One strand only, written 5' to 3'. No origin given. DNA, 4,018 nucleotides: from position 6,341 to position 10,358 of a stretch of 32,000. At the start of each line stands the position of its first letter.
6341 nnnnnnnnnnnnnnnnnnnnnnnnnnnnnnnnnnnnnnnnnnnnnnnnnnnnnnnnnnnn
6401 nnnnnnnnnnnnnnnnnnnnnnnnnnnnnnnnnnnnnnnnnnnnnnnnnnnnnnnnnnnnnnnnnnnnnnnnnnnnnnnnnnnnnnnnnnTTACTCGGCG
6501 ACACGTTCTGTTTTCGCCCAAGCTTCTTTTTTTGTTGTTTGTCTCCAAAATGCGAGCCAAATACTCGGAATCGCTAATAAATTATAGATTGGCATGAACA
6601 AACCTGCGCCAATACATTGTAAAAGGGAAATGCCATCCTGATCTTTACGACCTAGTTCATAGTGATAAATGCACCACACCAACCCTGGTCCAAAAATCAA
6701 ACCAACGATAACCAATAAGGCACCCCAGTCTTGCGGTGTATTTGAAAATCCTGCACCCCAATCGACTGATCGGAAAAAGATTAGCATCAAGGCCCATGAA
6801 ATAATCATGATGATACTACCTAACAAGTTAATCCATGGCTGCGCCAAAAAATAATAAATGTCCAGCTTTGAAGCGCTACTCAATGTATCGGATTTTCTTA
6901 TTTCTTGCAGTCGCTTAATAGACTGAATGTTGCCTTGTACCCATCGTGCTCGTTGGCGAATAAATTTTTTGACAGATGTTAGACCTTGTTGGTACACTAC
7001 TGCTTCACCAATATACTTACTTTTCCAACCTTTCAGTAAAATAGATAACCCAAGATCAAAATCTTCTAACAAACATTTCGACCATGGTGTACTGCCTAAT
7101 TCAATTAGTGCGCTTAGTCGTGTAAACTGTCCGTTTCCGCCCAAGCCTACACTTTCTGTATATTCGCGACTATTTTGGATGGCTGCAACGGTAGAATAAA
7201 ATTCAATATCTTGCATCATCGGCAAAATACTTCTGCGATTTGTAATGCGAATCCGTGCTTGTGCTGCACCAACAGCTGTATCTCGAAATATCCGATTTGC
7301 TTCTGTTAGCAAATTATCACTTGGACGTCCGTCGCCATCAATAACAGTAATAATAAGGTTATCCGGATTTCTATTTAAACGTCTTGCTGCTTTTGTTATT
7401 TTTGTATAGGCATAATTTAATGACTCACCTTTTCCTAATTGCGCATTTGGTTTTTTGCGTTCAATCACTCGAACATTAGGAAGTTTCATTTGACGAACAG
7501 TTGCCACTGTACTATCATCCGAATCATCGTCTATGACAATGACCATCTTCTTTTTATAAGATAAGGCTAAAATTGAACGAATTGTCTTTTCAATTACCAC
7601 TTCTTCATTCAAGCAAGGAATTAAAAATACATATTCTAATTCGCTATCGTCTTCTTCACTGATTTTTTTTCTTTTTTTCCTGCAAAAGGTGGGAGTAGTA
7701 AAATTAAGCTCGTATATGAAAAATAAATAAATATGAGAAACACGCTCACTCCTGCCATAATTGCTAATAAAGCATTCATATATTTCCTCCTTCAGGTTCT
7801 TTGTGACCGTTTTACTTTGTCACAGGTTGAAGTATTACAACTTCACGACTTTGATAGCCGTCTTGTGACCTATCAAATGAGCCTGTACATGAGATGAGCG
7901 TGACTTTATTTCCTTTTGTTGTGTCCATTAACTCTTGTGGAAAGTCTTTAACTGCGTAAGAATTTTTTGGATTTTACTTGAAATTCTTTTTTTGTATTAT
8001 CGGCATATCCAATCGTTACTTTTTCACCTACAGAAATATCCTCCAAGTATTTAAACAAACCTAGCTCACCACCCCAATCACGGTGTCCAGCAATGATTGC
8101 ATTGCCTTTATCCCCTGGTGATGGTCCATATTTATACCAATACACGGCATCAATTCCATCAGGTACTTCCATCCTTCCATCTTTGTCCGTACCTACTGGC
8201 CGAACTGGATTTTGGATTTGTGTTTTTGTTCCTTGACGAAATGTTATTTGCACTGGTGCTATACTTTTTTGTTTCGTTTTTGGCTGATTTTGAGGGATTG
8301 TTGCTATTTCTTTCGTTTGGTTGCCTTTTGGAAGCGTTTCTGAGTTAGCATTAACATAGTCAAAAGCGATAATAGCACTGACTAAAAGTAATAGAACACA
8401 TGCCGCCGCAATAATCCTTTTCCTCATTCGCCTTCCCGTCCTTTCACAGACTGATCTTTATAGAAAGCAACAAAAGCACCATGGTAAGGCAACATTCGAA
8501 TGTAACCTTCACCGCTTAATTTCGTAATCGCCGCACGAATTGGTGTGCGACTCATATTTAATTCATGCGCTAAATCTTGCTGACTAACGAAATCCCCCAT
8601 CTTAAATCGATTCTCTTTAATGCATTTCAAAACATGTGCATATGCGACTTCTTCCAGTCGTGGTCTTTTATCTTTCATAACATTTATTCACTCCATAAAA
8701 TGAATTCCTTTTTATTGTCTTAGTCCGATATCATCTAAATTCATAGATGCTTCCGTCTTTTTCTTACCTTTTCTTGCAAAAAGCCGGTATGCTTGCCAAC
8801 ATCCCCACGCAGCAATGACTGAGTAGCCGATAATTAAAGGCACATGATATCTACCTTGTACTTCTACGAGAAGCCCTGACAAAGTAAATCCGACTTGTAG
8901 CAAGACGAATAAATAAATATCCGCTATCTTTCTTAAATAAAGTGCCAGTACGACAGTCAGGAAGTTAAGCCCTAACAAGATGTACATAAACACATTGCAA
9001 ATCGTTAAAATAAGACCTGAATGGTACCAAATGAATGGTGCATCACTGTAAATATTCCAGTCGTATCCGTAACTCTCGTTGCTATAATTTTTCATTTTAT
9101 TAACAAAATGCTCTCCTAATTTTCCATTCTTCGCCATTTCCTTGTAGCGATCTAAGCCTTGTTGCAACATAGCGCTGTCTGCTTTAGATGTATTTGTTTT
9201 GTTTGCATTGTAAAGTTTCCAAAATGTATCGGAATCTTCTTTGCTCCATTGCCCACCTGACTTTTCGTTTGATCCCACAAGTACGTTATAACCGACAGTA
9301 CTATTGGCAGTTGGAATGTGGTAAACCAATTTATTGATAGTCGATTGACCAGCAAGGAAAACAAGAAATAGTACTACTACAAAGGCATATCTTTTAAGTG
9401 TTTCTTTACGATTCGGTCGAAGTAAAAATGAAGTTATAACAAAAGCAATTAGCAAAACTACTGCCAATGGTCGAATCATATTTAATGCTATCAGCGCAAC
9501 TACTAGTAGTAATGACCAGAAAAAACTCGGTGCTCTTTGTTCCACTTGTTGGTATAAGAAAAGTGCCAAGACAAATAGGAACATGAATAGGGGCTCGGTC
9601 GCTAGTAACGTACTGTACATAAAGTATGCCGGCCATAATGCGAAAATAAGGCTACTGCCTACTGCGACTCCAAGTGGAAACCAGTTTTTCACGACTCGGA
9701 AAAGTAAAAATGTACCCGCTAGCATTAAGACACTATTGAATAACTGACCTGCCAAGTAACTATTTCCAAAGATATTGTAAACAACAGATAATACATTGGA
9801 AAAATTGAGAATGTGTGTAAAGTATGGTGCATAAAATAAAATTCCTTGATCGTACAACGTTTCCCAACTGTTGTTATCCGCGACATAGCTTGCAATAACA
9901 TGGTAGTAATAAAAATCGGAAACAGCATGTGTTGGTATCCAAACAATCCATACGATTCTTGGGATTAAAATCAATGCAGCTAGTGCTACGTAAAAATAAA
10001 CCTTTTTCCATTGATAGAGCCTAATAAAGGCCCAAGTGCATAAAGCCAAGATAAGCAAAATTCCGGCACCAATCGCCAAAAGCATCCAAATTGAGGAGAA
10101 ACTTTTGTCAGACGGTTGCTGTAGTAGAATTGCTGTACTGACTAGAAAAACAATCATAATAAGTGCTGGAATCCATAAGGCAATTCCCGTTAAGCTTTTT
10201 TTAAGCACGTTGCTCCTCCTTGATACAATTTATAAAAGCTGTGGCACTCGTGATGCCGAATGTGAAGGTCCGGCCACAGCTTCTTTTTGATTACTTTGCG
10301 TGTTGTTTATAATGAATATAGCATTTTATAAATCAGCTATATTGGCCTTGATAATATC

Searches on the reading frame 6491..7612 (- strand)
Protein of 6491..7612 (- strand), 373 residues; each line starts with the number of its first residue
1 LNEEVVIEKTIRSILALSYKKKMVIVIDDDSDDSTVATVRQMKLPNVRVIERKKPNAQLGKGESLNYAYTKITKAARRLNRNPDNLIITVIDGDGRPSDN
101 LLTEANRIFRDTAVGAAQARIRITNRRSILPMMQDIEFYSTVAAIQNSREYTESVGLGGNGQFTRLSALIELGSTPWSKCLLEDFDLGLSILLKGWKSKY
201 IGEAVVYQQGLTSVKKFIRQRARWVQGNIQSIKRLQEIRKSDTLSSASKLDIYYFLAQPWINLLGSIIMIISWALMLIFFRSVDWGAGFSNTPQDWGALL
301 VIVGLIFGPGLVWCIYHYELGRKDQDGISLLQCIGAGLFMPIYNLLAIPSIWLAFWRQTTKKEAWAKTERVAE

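Call 4: search_protein_families(library=pfam, proteins=[window:6491-7612:-], max_evalue=0.01)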
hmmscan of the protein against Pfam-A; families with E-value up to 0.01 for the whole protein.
window:6491-7612:- (373 aa): 5 families
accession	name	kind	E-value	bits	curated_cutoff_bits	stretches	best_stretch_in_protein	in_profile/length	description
PF13641.12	Glyco_tranf_2_3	-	1.6e-28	100.8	27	1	2-227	11-230/230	Glycosyltransferase like family 2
PF13632.12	Glyco_trans_2_3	-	1.6e-21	77.4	27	1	87-278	1-178/198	Glycosyl transferase family group 2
PF00535.33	Glycos_transf_2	-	1.8e-12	48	23.3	1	2-136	8-131/168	Glycosyl transferase family 2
PF13704.12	Glyco_tranf_2_4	-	0.0006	20.7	27.5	1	2-61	2-53/98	Glycosyl transferase family 2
PF13506.12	Glyco_transf_21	-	0.0075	16.2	21.7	0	71-224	18-172/174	Glycosyl transferase family 21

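Call 5: search_protein_families(library=ncbifam, proteins=[window:6491-7612:-], max_evalue=0.1)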
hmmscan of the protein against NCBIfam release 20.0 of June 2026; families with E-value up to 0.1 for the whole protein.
window:6491-7612:- (373 aa): 17 families
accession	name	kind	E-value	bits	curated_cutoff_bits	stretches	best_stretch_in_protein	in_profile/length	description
NF053846.1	glyco_with_XrtP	equivalog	3.6e-87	292.9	520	1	2-373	51-440/440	XrtP-associated glycosyltransferase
TIGR03937.1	PgaC_IcaA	equivalog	1.7e-21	76.7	422.3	1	2-282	55-321/407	poly-beta-1,6-N-acetyl-D-glucosamine synthase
NF041865.1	EpsU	equivalog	4.8e-11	42.3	700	1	2-236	49-273/394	exopolysaccharide biosynthesis GT2 family glycosyltransferase EpsU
TIGR03030.1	CelA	equivalog_domain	6.4e-07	27.8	699.1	1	178-279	327-426/714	UDP-forming cellulose synthase catalytic subunit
TIGR03965.1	mycofact_glyco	equivalog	1.4e-05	24.2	280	1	6-121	88-191/467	mycofactocin biosynthesis glycosyltransferase MftF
TIGR04283.1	glyco_like_mftF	equivalog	3.7e-05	23.4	182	1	1-195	8-173/221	TIGR04283 family arsenosugar biosynthesis glycosyltransferase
TIGR04242.1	nodulat_NodC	equivalog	8.9e-05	21.6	550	1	5-231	62-287/395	chitooligosaccharide synthase NodC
NF047683.1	TeichurnBiosyTuaG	equivalog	0.00062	19.5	400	1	2-49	16-63/252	teichuronic acid biosynthesis protein TuaG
TIGR03469.1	HpnB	hypoth_equivalog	0.0012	17.9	379.25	1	2-42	54-95/386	hopene-associated glycosyltransferase HpnB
TIGR03111.1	glyc2_xrt_Gpos1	hypoth_equivalog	0.0015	17.4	363.95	1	2-265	59-323/439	TIGR03111 family XrtG-associated glycosyltransferase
NF053739.1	GlytfEpsEBac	equivalog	0.0021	17.1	450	1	4-59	13-70/265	glycosyltransferase EpsE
NF045692.1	OglycostaseCruG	equivalog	0.0023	16.9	600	1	1-76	50-128/386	2'-O-glycosyltransferase CruG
NF050050.1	ProtGlycPglI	equivalog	0.0047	16.3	500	1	4-49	14-59/306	GalNAc(5)-diNAcBac-PP-undecaprenol beta-1,3-glucosyltransferase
NF041875.1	EPS_EpsD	equivalog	0.0074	15.7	370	1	21-232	30-231/325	exopolysaccharide biosynthesis glycosyltransferase EpsD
NF003962.0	PRK05454.2-5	equivalog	0.028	13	328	1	217-316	376-471/641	glucans biosynthesis glucosyltransferase MdoH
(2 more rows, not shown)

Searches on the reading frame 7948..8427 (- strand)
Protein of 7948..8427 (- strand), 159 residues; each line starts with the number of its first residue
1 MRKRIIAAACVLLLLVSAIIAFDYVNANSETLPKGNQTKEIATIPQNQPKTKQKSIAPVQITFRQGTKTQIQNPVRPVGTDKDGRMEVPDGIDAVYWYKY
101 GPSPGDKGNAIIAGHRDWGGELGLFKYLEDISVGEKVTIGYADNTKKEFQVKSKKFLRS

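Call 4: search_protein_families(library=pfam, proteins=[window:7948-8427:-], max_evalue=0.01)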
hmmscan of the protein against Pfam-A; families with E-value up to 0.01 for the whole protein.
window:7948-8427:- (159 aa): 1 family
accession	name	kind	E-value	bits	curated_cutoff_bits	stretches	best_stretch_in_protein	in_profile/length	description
PF04203.18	Sortase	-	8.4e-10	38.9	26.6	1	70-155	7-83/125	Sortase domain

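Call 5: search_protein_families(library=ncbifam, proteins=[window:7948-8427:-], max_evalue=0.1)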
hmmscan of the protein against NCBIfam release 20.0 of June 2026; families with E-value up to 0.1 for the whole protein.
window:7948-8427:- (159 aa): 7 families
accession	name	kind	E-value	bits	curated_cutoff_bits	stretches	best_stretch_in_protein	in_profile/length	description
NF033748.1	class_F_sortase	subfamily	8.2e-20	71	166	1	67-154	17-106/155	class F sortase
TIGR03784.1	marine_sortase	equivalog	3.6e-05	23.5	158.25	1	102-155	85-133/174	class GN sortase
NF033747.1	class_E_sortase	subfamily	0.00017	21.5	160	1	51-144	66-147/211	class E sortase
NF058671.1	sortase_SrtD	exception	0.00084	19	140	1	95-152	91-142/187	class D sortase, LPxTATN-specific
NF033745.1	class_C_sortase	subfamily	0.0014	18.4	160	1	104-155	131-180/220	class C sortase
NF033746.1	class_D_sortase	subfamily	0.0067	16.3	165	1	98-153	40-89/135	class D sortase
TIGR01076.1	sortase_fam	subfamily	0.015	15.1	39.35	1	99-153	33-85/136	sortase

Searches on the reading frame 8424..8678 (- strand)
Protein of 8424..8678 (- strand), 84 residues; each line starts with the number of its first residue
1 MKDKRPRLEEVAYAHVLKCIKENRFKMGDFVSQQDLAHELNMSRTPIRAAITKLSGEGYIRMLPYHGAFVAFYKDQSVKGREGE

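Call 4: search_protein_families(library=pfam, proteins=[window:8424-8678:-], max_evalue=0.01)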
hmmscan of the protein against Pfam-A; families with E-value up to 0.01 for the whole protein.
window:8424-8678:- (84 aa): 7 families
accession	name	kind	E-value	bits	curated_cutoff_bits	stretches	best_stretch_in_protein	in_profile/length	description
PF00392.27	GntR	-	5.4e-11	42.4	27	1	10-70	3-64/64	Bacterial regulatory proteins, gntR family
PF13412.12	HTH_24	-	6.1e-06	26.2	21.9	1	31-61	18-48/48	Winged helix-turn-helix DNA-binding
PF08279.18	HTH_11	-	7.8e-05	22.9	25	1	29-59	15-44/55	HTH domain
PF01325.25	Fe_dep_repress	-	0.00029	21.4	26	1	28-68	20-60/60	Iron dependent repressor, N-terminal DNA binding domain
PF13545.12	HTH_Crp_2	-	0.0015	18.9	27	1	31-61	23-53/70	Crp-like helix-turn-helix domain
PF08784.17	RPA_C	-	0.0016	19.6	22.6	1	15-60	55-99/106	Replication protein A C terminal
PF13730.12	HTH_36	-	0.0029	17.8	25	1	30-60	25-55/55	Helix-turn-helix domain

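Call 5: search_protein_families(library=ncbifam, proteins=[window:8424-8678:-], max_evalue=0.1)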
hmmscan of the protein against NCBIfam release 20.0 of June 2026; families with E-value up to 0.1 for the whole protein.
window:8424-8678:- (84 aa): 24 families
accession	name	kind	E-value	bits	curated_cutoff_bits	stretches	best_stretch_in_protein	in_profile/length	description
NF052282.1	PLP_TF_PdxR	equivalog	1.2e-06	27.9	320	1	13-78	7-73/448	MocR-like pyridoxine biosynthesis transcription factor PdxR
TIGR02018.2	his_ut_repres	equivalog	5.1e-06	26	220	1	14-77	6-70/226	histidine utilization transcriptional repressor HutC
TIGR02404.1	trehalos_R_Bsub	equivalog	7.8e-06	25.7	211.95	1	12-70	5-64/233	trehalose operon repressor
TIGR03338.1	phnR_burk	equivalog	3.7e-05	23.4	271.5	1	12-70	16-74/212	phosphonate utilization associated transcriptional regulator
NF007741.0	PRK10421.1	equivalog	0.0001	21.8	311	1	8-75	8-76/262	transcriptional regulator LldR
NF008273.0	PRK11050.1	equivalog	0.00062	19.5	153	1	32-70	56-94/156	manganese-binding transcriptional regulator MntR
NF052281.1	rhizopine_MocR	equivalog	0.00062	18.5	650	1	11-78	22-90/479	rhizopine catabolism transcriptional regulator MocR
NF008571.0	PRK11523.1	equivalog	0.00092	18.7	396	1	11-70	12-72/258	transcriptional regulator ExuR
NF008846.0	PRK11886.1-1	equivalog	0.0011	18.3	353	1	26-58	13-45/312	bifunctional biotin--[acetyl-CoA-carboxylase] ligase/biotin operon repressor BirA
NF041547.1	GntR_LSA1692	equivalog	0.0024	17.5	275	1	16-76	10-70/233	GntR family transcriptional regulator, LSA1692 subfamily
NF052290.2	MocR_like_YczR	exception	0.0025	16.6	487.4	1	16-75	28-88/458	MocR-like transcription factor YczR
NF007001.0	PRK09464.1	equivalog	0.0026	17.4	330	1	3-71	6-75/254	pyruvate dehydrogenase complex transcriptional repressor PdhR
TIGR00122.1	birA_repr_reg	equivalog_domain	0.01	15.7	70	1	30-59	14-42/69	biotin operon repressor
TIGR02325.1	C_P_lyase_phnF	equivalog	0.011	15.3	156.8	1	19-71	20-73/238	phosphonate metabolism transcriptional regulator PhnF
NF011575.0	PRK14999.1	equivalog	0.014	14.7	424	1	16-77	21-83/241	histidine utilization repressor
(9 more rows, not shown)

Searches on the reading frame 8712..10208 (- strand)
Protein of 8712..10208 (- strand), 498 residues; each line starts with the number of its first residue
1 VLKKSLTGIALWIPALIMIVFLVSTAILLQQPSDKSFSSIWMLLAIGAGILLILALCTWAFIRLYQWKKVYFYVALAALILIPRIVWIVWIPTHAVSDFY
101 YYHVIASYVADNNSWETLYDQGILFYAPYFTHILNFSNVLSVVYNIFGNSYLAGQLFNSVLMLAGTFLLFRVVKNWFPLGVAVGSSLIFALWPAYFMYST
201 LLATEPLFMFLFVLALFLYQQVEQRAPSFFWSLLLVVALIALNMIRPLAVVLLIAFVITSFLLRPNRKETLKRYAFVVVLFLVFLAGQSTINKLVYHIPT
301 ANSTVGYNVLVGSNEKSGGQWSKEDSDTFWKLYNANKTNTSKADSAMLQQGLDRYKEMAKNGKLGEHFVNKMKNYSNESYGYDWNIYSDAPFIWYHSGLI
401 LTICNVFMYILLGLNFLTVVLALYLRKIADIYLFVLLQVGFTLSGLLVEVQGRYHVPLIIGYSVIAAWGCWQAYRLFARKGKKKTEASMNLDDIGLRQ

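Call 4: search_protein_families(library=pfam, proteins=[window:8712-10208:-], max_evalue=0.01)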
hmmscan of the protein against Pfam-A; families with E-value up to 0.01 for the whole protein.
window:8712-10208:- (498 aa): 1 family
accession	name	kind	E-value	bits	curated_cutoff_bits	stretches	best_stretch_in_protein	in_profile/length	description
PF13231.12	PMT_2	-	1e-08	36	26.1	1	139-284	9-151/160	Dolichyl-phosphate-mannose-protein mannosyltransferase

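Call 5: search_protein_families(library=ncbifam, proteins=[window:8712-10208:-], max_evalue=0.1)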
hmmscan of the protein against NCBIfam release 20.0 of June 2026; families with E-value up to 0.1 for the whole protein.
window:8712-10208:- (498 aa): 0 families
